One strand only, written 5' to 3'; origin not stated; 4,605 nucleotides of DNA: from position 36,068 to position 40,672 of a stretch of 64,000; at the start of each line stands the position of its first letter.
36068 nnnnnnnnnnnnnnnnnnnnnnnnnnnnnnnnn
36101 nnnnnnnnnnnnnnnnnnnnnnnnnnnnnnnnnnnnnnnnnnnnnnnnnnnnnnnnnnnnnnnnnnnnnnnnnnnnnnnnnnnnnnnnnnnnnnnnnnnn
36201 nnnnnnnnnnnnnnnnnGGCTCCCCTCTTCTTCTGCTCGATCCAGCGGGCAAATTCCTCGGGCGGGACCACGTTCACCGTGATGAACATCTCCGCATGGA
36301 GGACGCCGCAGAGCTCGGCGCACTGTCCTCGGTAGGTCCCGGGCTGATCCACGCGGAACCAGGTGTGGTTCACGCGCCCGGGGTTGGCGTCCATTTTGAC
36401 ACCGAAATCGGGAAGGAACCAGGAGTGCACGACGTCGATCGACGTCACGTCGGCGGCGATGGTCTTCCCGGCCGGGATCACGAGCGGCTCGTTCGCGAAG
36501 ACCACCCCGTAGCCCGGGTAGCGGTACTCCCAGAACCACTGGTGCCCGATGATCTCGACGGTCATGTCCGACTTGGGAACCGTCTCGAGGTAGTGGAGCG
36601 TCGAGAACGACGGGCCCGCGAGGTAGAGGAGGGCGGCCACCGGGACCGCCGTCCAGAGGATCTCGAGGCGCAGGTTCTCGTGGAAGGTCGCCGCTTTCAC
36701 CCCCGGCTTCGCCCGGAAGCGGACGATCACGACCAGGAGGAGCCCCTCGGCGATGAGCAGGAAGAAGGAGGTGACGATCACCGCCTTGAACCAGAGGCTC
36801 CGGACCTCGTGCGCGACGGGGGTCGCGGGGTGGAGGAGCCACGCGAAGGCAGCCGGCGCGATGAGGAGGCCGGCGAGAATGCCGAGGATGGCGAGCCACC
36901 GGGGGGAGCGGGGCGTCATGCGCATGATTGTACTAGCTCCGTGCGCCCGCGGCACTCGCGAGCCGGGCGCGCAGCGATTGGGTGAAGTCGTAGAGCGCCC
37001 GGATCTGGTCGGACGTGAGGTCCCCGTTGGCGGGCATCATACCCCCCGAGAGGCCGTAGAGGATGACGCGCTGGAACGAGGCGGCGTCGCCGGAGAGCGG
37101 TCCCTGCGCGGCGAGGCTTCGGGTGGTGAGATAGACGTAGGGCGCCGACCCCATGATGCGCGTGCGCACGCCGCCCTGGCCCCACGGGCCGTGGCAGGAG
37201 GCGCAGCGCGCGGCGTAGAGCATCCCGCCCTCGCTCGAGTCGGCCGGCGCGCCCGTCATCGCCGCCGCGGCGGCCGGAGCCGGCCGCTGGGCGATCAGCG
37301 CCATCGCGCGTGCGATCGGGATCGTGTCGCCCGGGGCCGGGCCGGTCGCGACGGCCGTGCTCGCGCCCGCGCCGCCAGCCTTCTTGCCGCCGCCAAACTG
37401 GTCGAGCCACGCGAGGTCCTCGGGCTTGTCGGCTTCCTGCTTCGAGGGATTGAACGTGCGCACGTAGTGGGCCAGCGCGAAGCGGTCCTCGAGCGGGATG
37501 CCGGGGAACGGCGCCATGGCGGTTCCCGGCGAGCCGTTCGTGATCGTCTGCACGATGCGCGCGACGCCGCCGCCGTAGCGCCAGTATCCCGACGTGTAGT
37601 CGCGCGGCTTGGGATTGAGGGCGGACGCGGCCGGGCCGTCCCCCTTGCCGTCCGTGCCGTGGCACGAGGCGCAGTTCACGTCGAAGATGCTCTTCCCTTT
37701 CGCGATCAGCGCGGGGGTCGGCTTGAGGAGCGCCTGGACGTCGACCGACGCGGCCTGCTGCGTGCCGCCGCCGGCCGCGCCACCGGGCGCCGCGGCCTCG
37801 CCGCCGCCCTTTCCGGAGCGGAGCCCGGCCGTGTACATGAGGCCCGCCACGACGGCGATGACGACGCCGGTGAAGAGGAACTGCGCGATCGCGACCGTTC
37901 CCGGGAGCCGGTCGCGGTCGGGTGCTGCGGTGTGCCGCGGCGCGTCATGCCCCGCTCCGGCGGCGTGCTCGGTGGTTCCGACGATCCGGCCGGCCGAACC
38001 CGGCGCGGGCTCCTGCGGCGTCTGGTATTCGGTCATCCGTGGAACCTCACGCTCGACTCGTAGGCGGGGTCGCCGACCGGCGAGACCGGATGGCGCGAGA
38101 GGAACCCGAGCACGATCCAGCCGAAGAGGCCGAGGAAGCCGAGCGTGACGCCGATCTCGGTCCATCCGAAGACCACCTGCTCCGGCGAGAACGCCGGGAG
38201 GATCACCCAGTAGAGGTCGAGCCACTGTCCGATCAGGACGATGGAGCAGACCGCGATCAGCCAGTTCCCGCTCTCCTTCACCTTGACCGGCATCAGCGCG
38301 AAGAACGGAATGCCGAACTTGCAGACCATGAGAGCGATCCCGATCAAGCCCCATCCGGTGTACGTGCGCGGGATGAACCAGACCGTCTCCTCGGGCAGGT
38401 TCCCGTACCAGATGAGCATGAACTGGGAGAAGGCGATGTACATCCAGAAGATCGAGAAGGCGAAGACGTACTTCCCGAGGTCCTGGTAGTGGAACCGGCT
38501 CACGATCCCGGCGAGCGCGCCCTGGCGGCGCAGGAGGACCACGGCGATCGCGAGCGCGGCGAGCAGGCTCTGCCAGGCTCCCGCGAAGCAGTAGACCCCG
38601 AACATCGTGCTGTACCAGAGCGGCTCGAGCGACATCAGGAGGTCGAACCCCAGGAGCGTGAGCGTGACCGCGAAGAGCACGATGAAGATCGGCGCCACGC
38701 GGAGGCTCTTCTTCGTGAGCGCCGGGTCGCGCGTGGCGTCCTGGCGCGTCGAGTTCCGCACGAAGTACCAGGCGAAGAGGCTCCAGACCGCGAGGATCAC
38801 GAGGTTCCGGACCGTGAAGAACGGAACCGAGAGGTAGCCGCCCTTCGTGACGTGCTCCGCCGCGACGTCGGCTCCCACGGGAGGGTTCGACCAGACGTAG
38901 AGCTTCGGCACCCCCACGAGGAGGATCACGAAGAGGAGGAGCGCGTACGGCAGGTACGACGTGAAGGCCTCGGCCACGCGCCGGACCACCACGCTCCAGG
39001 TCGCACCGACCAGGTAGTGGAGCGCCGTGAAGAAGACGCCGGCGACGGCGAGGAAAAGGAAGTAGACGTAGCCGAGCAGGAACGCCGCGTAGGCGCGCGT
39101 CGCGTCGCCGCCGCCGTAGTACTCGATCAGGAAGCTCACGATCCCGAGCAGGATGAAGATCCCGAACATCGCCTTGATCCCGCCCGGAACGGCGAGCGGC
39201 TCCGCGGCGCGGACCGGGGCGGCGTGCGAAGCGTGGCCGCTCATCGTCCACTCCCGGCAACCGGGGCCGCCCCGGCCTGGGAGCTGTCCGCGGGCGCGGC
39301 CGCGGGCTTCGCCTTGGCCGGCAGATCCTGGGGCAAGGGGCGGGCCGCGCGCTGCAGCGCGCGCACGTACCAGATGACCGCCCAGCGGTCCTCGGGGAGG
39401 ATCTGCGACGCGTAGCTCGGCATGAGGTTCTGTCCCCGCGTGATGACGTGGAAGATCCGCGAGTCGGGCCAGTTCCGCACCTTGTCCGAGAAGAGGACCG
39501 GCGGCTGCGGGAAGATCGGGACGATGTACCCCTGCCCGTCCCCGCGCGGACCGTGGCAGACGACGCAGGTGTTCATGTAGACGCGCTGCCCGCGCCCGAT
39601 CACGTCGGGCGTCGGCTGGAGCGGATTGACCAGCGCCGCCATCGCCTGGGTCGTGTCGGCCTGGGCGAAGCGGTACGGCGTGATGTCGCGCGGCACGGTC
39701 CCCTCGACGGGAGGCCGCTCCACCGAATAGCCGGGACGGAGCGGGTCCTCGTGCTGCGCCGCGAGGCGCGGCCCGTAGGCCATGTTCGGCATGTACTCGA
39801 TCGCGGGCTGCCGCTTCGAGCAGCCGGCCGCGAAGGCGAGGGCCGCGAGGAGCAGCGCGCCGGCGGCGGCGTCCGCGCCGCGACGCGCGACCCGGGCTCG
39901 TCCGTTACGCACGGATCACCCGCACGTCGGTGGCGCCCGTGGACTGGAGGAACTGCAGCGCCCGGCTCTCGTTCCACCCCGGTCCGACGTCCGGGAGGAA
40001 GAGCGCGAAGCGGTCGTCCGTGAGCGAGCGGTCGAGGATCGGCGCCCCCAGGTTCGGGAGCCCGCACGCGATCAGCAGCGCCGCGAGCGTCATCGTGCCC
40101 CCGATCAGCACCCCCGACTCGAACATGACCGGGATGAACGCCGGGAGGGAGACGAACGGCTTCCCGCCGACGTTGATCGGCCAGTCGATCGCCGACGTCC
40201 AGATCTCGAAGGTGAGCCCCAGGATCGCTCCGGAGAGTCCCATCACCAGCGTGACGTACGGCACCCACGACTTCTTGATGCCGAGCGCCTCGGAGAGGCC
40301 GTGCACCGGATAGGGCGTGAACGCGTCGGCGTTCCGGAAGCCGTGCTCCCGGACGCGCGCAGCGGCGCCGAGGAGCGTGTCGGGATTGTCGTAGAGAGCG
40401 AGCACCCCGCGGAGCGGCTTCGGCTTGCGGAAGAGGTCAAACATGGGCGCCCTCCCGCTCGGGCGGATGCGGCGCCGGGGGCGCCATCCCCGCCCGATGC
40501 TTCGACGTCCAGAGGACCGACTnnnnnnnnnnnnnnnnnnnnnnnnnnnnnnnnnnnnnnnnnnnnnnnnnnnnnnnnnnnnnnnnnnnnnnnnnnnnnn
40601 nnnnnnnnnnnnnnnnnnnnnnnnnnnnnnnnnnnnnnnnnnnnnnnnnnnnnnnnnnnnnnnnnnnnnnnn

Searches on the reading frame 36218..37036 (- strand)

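Call 36: search_protein_families(library=pfam, proteins=[window:36218-37036:-], max_evalue=0.00001)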
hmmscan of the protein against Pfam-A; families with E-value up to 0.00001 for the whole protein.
window:36218-37036:- (273 aa): 2 families
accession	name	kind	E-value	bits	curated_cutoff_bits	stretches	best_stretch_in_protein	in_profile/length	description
PF00116.26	COX2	-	1.5e-29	102.7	22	1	182-257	45-120/120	Cytochrome C oxidase subunit II, periplasmic domain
PF02790.20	COX2_TM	-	5.4e-09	36.5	22.8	1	70-145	11-87/88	Cytochrome C oxidase subunit II, transmembrane domain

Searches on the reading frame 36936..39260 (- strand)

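Call 36: search_protein_families(library=pfam, proteins=[window:36936-39260:-], max_evalue=0.00001)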
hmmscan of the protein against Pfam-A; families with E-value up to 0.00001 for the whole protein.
window:36936-39260:- (775 aa): 2 families
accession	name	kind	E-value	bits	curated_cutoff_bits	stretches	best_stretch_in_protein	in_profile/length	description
PF13442.11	Cytochrome_CBB3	-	1.7e-20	73.5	27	2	519-600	3-68/68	Cytochrome C oxidase, cbb3-type, subunit III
PF00034.26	Cytochrom_C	-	1.5e-18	68.3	21.3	1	519-602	1-88/90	Cytochrome c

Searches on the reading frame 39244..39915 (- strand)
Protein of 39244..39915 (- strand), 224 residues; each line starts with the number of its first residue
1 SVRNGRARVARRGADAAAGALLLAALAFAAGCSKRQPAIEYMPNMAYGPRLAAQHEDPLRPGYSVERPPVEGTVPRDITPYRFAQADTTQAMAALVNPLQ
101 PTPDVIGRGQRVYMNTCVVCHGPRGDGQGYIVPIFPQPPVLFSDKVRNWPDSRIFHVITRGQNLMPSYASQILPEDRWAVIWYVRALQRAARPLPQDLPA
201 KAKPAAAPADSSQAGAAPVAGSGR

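Call 36: search_protein_families(library=pfam, proteins=[window:39244-39915:-], max_evalue=0.00001)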
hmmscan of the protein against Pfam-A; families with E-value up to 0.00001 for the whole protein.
window:39244-39915:- (224 aa): 2 families
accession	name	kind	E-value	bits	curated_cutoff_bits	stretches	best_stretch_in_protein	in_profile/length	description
PF13442.11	Cytochrome_CBB3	-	2.8e-13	50.4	27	1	108-184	5-68/68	Cytochrome C oxidase, cbb3-type, subunit III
PF00034.26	Cytochrom_C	-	1.6e-07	33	21.3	1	108-187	3-89/90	Cytochrome c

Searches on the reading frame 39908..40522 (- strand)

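Call 36: search_protein_families(library=pfam, proteins=[window:39908-40522:-], max_evalue=0.00001)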
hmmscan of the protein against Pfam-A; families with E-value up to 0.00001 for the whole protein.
window:39908-40522:- (205 aa): 1 family
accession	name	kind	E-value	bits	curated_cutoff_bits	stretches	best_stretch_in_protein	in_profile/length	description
PF11821.13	ActD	-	1.8e-53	181.2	25.7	1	39-201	2-169/170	Alternative complex III, ActD subunit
